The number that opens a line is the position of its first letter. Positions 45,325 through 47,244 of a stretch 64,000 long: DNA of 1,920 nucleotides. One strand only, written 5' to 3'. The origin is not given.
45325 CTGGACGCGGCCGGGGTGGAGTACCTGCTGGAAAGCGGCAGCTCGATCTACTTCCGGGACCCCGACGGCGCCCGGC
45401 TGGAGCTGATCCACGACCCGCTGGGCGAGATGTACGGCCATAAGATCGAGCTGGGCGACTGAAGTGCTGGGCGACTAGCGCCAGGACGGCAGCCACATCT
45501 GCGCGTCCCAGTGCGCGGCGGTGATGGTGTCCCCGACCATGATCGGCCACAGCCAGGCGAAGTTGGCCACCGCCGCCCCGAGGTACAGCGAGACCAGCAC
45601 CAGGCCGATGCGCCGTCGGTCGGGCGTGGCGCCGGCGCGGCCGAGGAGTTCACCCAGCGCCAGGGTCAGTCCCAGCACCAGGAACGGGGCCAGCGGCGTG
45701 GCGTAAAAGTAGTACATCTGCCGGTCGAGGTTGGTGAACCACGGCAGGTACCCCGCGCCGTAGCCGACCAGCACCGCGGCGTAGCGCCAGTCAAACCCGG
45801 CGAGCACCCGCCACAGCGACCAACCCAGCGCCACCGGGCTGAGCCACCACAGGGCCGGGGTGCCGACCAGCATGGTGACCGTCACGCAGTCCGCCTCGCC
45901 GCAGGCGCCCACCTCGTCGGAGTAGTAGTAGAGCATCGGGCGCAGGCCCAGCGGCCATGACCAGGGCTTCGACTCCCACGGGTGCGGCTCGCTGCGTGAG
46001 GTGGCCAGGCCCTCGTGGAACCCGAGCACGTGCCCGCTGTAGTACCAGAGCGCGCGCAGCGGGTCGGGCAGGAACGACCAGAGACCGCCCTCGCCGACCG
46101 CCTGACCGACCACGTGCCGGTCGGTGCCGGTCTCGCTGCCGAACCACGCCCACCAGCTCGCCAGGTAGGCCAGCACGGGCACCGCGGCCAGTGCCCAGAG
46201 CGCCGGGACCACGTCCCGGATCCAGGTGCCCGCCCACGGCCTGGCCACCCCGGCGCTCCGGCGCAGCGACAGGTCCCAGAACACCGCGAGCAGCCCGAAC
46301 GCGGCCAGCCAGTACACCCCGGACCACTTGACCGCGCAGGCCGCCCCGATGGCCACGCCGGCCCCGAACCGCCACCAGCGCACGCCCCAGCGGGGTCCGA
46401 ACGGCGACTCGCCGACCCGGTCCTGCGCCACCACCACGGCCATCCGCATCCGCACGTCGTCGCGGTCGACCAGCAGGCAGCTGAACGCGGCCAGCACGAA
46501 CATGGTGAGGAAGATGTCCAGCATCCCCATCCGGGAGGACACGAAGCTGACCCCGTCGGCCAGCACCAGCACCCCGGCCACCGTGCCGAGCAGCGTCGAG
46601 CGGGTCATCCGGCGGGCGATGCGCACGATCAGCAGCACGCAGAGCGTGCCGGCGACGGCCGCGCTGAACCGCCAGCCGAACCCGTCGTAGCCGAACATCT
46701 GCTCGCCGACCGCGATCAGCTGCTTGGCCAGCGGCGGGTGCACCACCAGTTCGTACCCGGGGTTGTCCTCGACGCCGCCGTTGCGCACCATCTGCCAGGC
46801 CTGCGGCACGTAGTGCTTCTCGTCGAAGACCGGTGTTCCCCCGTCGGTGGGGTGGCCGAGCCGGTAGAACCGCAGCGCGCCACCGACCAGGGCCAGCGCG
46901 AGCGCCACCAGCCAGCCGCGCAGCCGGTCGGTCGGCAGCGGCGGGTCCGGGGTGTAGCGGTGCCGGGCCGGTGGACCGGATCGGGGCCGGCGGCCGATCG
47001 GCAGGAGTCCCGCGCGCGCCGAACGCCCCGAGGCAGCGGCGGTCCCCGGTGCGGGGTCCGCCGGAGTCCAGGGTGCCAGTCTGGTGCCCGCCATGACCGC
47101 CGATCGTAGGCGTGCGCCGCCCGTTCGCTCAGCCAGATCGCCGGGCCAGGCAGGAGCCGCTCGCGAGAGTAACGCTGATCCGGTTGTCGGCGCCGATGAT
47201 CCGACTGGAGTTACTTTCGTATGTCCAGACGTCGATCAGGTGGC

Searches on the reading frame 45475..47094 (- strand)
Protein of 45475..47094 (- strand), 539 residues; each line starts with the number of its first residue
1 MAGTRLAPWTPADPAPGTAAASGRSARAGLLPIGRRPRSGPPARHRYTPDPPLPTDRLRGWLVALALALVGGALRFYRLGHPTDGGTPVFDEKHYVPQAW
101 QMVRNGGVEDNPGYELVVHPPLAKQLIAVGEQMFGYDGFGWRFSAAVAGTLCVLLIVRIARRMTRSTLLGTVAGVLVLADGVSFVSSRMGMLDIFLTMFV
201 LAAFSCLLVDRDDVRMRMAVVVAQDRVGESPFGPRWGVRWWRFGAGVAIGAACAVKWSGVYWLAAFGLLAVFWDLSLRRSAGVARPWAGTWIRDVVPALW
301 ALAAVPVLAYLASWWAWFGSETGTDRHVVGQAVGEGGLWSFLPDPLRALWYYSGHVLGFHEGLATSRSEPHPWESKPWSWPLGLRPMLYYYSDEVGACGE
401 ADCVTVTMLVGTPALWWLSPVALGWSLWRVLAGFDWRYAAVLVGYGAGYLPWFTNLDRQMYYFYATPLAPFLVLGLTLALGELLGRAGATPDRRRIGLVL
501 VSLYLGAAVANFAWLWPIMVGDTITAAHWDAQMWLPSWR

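Call 79: search_protein_families(library=pfam, proteins=[window:45475-47094:-], max_evalue=0.00001)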
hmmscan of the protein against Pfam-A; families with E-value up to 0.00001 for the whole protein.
window:45475-47094:- (539 aa): 3 families
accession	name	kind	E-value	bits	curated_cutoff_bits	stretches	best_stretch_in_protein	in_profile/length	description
PF02366.24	PMT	-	4.7e-16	59.5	22.7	1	138-312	82-235/245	Dolichyl-phosphate-mannose-protein mannosyltransferase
PF16192.10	PMT_4TMC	-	4.5e-15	56.1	32.4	1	353-538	9-202/202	C-terminal four TMM region of protein-O-mannosyltransferase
PF13231.12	PMT_2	-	1e-08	36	26.1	1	119-208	2-90/160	Dolichyl-phosphate-mannose-protein mannosyltransferase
